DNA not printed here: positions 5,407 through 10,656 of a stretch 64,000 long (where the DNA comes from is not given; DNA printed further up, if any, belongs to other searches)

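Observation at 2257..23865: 21.6-kb single ORF: a 7,202-aa lipobox-led mega-protein built from FDGNG/GLUG-type modules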

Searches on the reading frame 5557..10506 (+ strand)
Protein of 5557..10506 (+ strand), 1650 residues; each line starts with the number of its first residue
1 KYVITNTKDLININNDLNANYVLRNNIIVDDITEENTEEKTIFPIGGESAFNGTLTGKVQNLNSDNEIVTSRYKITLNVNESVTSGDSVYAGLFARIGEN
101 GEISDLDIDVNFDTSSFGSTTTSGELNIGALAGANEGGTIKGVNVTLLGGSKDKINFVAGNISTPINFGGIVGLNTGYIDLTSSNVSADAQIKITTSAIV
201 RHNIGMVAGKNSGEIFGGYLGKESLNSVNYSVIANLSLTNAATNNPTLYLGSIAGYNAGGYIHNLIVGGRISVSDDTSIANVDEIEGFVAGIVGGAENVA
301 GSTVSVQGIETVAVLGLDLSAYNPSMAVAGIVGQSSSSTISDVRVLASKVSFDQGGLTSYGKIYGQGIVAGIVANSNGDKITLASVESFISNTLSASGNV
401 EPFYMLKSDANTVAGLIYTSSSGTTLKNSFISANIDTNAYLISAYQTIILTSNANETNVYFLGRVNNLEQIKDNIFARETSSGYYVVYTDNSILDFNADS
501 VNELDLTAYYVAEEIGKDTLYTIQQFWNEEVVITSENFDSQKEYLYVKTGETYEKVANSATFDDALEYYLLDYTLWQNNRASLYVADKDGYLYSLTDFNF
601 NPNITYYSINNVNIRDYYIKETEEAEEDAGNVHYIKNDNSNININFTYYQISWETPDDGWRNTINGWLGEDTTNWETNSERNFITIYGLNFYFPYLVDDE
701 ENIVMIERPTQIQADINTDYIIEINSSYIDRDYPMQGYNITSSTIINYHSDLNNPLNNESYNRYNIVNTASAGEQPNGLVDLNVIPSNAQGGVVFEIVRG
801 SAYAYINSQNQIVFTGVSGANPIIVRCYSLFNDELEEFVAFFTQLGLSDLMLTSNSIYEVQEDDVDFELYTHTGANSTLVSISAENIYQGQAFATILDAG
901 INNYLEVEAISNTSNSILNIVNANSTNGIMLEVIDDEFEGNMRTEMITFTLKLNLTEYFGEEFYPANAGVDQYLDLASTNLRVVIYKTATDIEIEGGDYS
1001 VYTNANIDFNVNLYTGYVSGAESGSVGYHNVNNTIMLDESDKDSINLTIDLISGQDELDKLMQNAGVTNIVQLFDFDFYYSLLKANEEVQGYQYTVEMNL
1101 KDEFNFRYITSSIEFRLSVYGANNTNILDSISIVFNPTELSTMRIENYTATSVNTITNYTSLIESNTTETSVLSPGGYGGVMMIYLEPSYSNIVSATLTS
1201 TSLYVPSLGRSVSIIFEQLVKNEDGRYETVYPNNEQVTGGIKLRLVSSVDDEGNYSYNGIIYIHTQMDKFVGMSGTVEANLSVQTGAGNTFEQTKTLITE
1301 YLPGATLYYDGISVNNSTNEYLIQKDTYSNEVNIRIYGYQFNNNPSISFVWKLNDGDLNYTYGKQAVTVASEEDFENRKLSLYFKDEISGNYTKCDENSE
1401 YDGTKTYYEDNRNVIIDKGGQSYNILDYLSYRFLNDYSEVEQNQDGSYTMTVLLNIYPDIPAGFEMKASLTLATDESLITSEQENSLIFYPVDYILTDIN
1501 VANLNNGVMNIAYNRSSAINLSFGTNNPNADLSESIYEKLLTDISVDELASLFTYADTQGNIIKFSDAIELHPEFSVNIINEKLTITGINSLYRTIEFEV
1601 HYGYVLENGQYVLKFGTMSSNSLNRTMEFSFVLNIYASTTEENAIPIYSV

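Call 24: search_solved_structures(query=window:5557-10506:+, max_evalue=1)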
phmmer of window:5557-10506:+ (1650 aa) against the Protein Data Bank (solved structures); distinct sequences matched with E-value up to 1: 0.
